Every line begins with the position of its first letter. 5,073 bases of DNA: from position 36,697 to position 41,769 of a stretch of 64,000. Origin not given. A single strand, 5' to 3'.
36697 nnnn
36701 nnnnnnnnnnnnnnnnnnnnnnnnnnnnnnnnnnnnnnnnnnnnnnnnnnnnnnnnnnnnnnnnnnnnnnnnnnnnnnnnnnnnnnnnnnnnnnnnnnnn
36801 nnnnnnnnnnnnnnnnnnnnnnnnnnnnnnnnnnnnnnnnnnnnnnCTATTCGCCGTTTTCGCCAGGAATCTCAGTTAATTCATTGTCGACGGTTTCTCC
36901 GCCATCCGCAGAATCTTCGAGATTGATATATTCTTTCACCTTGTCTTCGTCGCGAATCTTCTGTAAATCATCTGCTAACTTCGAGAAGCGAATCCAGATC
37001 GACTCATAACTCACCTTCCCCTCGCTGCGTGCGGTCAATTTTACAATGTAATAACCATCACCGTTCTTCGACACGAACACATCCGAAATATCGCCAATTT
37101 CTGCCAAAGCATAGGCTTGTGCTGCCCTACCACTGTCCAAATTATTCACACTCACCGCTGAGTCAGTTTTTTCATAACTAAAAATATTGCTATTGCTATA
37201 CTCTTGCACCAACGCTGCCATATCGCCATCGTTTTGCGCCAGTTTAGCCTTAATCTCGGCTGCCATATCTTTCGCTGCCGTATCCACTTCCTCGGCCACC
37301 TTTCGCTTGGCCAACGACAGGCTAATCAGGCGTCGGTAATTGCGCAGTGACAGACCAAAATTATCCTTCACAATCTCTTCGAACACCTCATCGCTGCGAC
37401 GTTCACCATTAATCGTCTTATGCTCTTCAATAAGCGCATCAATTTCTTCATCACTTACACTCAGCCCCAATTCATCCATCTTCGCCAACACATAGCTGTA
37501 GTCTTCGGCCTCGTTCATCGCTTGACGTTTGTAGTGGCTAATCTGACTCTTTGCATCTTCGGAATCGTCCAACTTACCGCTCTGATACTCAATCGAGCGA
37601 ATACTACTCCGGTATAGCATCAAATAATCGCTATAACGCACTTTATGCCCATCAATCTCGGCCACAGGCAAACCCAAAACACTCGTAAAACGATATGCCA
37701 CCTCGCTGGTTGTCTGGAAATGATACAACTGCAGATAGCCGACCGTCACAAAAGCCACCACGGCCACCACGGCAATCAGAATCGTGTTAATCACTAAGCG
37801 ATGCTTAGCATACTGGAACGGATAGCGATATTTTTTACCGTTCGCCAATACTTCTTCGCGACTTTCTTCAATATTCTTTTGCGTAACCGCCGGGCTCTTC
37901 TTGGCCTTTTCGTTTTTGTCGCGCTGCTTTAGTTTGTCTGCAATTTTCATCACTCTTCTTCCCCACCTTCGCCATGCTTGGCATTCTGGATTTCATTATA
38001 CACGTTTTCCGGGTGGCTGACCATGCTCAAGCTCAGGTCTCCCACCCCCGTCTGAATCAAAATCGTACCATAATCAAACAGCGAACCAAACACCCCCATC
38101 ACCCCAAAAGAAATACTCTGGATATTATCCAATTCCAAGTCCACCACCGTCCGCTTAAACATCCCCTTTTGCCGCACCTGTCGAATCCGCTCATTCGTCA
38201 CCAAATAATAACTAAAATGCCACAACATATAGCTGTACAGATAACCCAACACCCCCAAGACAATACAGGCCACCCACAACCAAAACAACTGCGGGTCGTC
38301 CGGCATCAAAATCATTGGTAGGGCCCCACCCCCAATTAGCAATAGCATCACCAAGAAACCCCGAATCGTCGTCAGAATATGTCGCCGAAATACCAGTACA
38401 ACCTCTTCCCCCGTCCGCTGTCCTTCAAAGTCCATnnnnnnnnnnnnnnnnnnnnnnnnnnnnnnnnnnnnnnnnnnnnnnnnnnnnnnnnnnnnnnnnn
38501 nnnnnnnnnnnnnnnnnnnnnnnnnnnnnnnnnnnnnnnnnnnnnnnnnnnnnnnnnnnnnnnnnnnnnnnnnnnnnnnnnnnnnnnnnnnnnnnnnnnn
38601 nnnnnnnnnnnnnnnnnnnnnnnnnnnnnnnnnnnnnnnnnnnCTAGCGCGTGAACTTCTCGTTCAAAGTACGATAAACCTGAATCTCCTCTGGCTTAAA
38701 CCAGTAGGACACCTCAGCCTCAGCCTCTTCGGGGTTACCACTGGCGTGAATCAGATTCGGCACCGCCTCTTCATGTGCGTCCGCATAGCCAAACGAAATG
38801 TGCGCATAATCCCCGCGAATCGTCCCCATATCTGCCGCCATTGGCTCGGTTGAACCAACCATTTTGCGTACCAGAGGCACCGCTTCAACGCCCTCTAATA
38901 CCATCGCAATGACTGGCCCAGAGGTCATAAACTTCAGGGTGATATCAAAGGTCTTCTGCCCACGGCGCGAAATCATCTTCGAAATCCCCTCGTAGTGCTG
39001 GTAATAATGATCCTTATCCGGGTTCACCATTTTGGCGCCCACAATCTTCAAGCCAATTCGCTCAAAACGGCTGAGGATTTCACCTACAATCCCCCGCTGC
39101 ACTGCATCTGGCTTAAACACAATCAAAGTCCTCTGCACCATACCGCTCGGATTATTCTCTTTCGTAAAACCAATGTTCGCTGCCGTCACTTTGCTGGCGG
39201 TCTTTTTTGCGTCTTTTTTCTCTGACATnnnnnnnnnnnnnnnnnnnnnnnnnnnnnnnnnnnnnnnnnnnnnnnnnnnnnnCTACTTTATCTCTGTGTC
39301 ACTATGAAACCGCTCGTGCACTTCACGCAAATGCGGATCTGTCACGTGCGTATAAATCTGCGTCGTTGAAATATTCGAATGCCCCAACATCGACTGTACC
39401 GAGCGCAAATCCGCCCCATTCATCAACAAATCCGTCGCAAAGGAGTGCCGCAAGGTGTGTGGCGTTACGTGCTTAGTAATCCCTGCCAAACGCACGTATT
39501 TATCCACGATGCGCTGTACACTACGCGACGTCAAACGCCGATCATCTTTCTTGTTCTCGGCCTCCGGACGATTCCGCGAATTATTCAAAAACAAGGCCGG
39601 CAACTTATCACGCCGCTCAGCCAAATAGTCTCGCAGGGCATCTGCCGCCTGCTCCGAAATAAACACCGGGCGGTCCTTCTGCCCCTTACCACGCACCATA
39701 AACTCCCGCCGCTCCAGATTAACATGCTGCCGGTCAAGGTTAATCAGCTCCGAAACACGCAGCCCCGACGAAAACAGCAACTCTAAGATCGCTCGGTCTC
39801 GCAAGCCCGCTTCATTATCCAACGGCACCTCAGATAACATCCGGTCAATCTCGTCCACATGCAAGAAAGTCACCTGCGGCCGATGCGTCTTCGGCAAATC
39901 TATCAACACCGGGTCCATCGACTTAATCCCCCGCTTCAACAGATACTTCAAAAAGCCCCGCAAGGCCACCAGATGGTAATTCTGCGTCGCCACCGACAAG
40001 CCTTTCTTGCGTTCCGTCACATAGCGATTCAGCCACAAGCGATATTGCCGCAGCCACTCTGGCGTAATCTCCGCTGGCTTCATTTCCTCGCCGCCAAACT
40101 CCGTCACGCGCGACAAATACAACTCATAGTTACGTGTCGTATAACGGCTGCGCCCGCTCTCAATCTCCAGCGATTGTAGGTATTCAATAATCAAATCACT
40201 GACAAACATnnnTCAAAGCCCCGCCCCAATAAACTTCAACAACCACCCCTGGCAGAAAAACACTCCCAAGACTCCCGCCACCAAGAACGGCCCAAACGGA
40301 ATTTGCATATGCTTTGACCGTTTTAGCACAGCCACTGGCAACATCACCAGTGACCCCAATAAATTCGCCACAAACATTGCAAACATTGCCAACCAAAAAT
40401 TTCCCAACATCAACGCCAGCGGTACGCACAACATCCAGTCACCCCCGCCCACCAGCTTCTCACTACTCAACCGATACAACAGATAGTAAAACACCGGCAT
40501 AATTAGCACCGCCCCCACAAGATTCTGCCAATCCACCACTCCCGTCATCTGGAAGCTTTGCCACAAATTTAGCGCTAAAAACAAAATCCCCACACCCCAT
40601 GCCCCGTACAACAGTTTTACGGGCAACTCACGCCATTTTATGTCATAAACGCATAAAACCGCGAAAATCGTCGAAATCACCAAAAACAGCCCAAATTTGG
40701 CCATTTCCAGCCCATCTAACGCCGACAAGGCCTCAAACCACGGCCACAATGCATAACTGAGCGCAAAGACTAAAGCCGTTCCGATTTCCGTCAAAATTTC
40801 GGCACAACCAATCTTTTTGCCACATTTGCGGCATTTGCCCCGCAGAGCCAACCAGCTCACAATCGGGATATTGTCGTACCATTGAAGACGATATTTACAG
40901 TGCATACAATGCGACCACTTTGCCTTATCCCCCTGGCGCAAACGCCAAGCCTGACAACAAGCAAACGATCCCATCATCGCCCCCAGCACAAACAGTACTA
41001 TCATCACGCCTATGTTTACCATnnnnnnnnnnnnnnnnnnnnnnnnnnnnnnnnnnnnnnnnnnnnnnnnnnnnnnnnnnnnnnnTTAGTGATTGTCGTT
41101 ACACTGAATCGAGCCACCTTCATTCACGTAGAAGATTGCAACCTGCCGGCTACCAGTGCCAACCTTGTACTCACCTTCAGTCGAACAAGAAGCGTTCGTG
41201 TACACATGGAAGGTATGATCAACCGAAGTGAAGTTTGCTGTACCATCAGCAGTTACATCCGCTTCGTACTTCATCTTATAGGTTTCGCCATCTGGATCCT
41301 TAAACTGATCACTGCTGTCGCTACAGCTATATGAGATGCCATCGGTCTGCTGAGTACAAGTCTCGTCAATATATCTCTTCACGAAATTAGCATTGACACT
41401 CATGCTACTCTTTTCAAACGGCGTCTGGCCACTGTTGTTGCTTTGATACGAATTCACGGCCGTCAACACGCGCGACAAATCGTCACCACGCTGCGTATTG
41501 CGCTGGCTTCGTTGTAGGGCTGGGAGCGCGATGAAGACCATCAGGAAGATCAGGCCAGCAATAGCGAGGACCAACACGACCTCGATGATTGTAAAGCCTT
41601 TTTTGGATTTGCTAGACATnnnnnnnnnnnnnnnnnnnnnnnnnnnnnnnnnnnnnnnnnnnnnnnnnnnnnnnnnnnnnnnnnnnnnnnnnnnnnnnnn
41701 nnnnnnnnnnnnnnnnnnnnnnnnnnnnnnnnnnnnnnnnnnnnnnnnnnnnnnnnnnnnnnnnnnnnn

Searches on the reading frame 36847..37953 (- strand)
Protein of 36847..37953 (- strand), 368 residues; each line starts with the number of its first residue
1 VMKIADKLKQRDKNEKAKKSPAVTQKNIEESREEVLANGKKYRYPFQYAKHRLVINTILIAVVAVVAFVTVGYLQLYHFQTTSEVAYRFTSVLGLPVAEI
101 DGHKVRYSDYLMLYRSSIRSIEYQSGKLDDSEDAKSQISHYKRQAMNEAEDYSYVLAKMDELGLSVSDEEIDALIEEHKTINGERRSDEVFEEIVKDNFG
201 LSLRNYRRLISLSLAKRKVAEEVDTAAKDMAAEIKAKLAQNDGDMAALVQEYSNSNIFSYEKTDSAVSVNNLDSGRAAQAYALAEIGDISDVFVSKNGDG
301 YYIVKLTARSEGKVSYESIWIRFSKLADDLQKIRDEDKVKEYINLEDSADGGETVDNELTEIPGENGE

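Call 83: search_protein_families(library=pfam, proteins=[window:36847-37953:-], max_evalue=0.001)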
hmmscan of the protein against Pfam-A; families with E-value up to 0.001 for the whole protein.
window:36847-37953:- (368 aa): 4 families
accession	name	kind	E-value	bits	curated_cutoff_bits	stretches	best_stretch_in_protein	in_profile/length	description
PF13624.11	SurA_N_3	-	1.8e-13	51.1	27.2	1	52-218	10-160/162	SurA-like N-terminal domain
PF13623.11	SurA_N_2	-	1.9e-08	34.7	28.5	1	85-181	31-125/145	SurA-like N-terminal domain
PF00639.27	Rotamase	-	3.5e-05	25.1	21.7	1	217-307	8-96/97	PPIC-type PPIASE domain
PF13145.12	Rotamase_2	-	0.00021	22.5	27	1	219-313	24-112/121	PPIC-type PPIASE domain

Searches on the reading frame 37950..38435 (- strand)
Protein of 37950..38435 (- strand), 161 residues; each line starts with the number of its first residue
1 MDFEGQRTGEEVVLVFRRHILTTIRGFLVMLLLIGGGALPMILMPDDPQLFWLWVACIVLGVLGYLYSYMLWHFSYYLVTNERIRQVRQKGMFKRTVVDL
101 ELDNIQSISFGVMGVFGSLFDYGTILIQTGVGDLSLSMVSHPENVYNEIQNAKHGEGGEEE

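Call 83: search_protein_families(library=pfam, proteins=[window:37950-38435:-], max_evalue=0.001)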
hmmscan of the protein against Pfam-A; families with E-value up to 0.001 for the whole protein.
window:37950-38435:- (161 aa): 1 family
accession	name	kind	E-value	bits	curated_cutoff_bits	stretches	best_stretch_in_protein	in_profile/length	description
PF03703.20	bPH_2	-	1e-05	26.1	22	1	74-143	4-72/78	Bacterial PH domain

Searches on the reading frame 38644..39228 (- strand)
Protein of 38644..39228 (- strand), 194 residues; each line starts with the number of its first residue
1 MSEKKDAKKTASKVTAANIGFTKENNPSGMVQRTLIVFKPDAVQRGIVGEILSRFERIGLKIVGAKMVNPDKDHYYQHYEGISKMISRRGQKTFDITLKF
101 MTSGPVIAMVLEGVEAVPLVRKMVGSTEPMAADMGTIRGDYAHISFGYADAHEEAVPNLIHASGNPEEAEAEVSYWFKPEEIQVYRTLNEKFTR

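Call 83: search_protein_families(library=pfam, proteins=[window:38644-39228:-], max_evalue=0.001)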
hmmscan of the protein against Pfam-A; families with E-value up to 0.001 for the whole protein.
window:38644-39228:- (194 aa): 1 family
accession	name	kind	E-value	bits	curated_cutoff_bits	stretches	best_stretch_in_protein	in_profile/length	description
PF00334.24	NDK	-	6.8e-41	139.8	27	1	32-182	1-135/135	Nucleoside diphosphate kinase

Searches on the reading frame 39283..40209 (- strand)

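Call 84: search_protein_families(library=pfam, proteins=[window:39283-40209:-], max_evalue=0.001)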
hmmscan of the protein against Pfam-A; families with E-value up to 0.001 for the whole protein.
window:39283-40209:- (308 aa): 4 families
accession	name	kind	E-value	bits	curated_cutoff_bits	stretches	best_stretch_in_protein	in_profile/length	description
PF00589.27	Phage_integrase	-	5.2e-46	157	27.1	1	115-291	2-170/172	Phage integrase family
PF13102.12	Phage_int_SAM_5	-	2.1e-09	38.1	22.3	1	5-100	4-92/98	Phage integrase SAM-like domain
PF02899.23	Phage_int_SAM_1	-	6.9e-08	33.1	22.3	1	7-94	1-83/83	Phage integrase, N-terminal SAM-like domain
PF13495.12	Phage_int_SAM_4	-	0.00023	22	27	1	21-95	15-83/85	Phage integrase, N-terminal SAM-like domain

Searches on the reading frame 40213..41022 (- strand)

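Call 83: search_protein_families(library=pfam, proteins=[window:40213-41022:-], max_evalue=0.001)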
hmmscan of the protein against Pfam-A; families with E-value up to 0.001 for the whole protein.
window:40213-41022:- (269 aa): 2 families
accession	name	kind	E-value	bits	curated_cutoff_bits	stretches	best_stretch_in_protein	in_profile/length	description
PF06750.18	A24_N_bact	-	2.2e-23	82.6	23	1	12-91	1-82/84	Bacterial Peptidase A24 N-terminal domain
PF01478.23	Peptidase_A24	-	7.1e-08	33.3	26.5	1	114-227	1-103/104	Type IV leader peptidase family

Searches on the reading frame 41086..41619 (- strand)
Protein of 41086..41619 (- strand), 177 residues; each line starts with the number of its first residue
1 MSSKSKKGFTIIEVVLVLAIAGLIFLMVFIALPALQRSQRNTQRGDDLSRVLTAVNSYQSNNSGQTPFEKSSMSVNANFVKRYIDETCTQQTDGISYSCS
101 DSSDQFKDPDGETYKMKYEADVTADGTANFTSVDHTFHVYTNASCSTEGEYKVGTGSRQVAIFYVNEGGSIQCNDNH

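Call 83: search_protein_families(library=pfam, proteins=[window:41086-41619:-], max_evalue=0.001)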
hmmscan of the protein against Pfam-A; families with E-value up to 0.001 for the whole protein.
window:41086-41619:- (177 aa): 1 family
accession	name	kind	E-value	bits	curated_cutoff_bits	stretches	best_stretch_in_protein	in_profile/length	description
PF07963.17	N_methyl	-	1.1e-05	25.2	21.2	1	4-29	2-27/27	Prokaryotic N-terminal methylation motif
